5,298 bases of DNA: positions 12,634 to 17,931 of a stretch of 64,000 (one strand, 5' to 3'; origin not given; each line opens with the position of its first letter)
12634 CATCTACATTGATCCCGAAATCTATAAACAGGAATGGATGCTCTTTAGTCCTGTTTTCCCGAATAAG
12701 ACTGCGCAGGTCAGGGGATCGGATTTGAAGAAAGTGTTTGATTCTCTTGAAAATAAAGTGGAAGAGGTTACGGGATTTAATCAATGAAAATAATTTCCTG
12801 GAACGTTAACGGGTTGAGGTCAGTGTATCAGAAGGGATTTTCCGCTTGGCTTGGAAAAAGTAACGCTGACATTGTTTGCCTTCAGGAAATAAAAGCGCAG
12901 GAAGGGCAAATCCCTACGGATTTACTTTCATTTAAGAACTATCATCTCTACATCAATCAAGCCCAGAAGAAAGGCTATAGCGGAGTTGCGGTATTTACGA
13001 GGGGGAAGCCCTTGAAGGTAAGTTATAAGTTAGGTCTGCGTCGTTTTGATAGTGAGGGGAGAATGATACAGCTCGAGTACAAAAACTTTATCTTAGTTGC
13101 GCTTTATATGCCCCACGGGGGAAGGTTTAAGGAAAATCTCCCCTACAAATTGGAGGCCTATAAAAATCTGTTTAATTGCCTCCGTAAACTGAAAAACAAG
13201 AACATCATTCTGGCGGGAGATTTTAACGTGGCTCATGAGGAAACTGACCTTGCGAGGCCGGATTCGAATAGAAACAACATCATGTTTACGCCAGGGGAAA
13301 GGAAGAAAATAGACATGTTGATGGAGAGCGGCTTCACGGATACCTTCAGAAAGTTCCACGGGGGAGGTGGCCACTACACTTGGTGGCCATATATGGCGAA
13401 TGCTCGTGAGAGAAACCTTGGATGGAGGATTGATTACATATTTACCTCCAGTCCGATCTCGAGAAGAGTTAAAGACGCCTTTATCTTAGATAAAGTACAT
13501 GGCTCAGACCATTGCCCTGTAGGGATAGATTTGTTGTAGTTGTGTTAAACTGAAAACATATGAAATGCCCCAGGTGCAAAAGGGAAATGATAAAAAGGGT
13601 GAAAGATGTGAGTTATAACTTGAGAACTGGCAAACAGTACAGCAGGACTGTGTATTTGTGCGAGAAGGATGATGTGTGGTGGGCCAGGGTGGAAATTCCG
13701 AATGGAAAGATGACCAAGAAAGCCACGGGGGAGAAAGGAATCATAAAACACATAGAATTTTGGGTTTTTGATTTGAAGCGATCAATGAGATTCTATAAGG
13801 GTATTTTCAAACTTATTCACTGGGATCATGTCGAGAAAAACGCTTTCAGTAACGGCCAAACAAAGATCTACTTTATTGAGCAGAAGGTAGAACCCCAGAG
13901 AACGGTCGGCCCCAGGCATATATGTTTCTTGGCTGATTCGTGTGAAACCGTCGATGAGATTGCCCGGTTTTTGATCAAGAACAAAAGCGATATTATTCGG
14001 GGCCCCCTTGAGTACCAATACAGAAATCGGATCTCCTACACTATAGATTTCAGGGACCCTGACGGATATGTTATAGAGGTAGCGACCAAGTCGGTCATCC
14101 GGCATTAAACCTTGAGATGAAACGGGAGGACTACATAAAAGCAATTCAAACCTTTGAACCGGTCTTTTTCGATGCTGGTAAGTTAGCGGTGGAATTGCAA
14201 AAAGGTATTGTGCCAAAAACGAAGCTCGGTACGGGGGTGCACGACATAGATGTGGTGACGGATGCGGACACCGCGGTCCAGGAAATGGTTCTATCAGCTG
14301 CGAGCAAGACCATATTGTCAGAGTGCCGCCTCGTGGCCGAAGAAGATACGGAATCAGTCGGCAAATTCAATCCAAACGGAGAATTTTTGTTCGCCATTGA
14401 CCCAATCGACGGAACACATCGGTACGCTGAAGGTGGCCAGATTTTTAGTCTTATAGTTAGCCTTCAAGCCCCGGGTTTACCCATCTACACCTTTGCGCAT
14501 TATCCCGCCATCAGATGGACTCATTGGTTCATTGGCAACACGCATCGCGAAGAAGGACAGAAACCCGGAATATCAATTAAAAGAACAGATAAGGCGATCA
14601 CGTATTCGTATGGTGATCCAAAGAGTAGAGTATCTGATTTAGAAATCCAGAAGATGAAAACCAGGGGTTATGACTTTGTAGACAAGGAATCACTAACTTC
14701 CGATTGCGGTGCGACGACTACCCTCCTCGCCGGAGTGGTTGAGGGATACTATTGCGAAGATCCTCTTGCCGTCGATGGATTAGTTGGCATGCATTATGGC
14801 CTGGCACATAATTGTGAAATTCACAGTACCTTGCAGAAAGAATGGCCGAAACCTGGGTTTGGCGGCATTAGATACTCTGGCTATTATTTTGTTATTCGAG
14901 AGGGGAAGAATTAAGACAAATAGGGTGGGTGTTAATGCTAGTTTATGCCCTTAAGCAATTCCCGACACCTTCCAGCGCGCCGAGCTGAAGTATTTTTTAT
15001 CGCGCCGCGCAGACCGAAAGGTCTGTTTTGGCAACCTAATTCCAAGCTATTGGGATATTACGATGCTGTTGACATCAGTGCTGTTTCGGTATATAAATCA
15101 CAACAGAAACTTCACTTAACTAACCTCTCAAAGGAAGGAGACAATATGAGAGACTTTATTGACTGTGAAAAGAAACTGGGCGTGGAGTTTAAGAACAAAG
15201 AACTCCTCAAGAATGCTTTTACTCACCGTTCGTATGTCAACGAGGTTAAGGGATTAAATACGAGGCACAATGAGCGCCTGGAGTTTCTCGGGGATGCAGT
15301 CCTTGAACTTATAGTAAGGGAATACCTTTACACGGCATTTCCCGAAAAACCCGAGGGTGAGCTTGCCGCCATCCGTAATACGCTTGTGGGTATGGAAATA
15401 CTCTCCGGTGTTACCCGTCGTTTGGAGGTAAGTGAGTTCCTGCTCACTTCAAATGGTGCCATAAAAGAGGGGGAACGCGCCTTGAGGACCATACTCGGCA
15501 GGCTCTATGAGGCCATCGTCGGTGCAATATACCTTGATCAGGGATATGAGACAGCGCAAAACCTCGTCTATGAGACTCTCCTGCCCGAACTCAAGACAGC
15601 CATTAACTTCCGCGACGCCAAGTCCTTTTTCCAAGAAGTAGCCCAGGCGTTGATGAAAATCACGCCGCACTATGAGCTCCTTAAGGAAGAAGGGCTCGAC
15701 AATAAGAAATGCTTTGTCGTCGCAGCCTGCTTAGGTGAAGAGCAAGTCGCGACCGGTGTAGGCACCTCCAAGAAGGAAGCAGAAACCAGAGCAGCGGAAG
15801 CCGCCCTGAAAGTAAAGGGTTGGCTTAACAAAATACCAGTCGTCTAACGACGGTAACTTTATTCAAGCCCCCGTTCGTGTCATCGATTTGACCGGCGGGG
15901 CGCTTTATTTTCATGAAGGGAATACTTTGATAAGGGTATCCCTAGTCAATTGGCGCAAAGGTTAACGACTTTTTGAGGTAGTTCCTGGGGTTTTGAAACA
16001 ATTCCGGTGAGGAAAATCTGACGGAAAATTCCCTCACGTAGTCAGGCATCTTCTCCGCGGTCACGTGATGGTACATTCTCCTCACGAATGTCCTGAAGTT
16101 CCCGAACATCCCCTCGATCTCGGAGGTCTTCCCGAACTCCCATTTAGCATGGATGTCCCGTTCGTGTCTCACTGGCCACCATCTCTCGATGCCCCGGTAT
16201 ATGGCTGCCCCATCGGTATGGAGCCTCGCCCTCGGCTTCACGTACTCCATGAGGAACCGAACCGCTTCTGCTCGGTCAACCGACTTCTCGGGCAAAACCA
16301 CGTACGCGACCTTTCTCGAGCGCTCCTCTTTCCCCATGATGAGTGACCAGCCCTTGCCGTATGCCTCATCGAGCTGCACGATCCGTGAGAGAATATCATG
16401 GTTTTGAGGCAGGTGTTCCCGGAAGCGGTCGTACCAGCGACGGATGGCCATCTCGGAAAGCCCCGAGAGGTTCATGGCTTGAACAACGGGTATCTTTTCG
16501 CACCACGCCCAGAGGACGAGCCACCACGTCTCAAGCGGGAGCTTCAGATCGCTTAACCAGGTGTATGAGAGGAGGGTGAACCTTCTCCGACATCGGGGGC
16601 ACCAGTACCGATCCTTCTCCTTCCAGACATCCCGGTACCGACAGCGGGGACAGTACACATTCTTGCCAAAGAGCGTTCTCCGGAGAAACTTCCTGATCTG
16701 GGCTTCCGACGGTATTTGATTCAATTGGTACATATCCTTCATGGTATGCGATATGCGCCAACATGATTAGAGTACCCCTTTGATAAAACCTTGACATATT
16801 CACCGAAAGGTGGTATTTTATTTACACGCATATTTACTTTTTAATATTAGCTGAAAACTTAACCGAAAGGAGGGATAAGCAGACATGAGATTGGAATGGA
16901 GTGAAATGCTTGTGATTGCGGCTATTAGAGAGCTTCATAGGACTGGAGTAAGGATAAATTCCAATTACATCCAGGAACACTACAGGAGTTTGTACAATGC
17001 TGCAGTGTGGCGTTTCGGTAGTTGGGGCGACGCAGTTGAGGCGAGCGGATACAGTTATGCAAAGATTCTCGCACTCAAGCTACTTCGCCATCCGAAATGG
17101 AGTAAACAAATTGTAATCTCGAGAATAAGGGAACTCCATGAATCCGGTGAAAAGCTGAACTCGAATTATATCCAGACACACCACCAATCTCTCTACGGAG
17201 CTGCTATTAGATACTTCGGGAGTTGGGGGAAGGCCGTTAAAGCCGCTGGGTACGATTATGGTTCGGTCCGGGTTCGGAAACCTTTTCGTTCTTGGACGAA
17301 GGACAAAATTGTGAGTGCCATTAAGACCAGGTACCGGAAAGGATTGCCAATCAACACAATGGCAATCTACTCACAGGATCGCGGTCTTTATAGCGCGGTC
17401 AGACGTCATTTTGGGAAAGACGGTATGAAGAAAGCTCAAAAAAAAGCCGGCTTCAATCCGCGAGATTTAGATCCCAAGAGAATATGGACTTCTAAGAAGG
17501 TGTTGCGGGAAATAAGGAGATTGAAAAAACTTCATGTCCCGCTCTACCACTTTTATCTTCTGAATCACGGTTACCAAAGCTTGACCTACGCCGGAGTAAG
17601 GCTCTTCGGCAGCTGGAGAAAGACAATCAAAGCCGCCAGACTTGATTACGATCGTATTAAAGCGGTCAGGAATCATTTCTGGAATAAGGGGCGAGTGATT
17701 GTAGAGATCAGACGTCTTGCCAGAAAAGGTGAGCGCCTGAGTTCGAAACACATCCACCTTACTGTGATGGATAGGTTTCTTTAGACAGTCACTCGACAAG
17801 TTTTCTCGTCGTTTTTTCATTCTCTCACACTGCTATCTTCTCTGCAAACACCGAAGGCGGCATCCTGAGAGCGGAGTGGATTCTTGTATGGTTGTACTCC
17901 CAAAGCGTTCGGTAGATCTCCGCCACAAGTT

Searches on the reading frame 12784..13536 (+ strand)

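Call 37: search_protein_families(library=pfam, proteins=[window:12784-13536:+], max_evalue=0.00001)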
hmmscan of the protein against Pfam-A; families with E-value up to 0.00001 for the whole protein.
window:12784-13536:+ (251 aa): 2 families
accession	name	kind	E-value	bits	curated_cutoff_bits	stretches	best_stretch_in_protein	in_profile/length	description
PF03372.29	Exo_endo_phos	-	6.2e-32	111.5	24.5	1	4-243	1-225/225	Endonuclease/Exonuclease/phosphatase family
PF14529.12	Exo_endo_phos_2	-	1.2e-06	28.8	27.4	0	126-246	18-116/117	Endonuclease-reverse transcriptase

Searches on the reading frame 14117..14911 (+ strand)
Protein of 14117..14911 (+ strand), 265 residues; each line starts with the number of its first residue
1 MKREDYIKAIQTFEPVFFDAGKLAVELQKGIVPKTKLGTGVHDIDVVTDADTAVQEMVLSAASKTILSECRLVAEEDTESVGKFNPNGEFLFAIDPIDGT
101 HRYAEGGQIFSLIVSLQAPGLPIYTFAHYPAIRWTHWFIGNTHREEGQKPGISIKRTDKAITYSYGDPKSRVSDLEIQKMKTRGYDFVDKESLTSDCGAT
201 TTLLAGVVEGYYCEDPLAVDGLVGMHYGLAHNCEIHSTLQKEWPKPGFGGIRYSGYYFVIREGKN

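Call 37: search_protein_families(library=pfam, proteins=[window:14117-14911:+], max_evalue=0.00001)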
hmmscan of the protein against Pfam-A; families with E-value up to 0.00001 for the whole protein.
window:14117-14911:+ (265 aa): 1 family
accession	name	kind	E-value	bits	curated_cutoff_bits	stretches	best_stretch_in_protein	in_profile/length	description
PF00459.30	Inositol_P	-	1.3e-10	41.6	27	1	40-139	35-134/271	Inositol monophosphatase family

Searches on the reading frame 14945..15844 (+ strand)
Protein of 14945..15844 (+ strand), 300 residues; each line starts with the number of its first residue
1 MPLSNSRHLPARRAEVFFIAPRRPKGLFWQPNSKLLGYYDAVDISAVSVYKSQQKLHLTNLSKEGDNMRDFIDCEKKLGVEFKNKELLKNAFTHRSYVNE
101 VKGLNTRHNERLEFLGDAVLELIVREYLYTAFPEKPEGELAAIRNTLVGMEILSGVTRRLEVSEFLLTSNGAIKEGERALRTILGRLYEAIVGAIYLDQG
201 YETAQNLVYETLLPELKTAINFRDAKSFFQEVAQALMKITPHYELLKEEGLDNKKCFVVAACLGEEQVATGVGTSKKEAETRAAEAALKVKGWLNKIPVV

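Call 37: search_protein_families(library=pfam, proteins=[window:14945-15844:+], max_evalue=0.00001)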
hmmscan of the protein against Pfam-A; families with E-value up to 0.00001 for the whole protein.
window:14945-15844:+ (300 aa): 4 families
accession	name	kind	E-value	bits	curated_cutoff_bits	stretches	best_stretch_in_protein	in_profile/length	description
PF14622.11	Ribonucleas_3_3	-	1.7e-33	116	35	1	84-215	1-127/128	Ribonuclease-III-like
PF00636.31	Ribonuclease_3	-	5.8e-21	75.6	27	1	110-200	1-102/102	Ribonuclease III domain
PF00035.32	dsrm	-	5.1e-13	49.8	23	1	225-289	1-64/66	Double-stranded RNA binding motif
PF22935.1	RM44_endonuclase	-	4.2e-11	43.5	27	1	75-174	10-124/139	Large ribosomal subunit protein mL44, endonuclease domain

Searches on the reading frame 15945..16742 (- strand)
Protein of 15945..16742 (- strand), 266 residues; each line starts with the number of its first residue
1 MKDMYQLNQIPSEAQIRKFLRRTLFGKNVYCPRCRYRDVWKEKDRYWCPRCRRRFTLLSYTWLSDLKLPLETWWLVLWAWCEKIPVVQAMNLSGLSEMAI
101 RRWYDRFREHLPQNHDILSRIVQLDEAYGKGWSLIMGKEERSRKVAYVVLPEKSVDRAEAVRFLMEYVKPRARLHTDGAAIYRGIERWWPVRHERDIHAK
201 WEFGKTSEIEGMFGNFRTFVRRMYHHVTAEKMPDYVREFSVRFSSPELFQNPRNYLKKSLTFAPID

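Call 38: search_protein_families(library=pfam, proteins=[window:15945-16742:-], max_evalue=0.00001)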
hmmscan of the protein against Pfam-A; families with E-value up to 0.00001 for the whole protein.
window:15945-16742:- (266 aa): 1 family
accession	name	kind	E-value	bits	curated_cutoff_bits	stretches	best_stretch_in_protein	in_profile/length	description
PF12762.13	DDE_Tnp_IS1595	-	1.7e-10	41.6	27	1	151-243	57-152/153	ISXO2-like transposase domain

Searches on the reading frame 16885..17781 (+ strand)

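Call 38: search_protein_families(library=pfam, proteins=[window:16885-17781:+], max_evalue=0.00001)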
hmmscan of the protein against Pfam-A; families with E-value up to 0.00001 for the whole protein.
window:16885-17781:+ (299 aa): 1 family
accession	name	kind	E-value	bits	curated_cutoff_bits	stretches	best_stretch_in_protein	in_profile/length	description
PF18780.6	HNH_repeat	-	9.1e-13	48.8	26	0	77-124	6-54/54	Homing endonuclease associated repeat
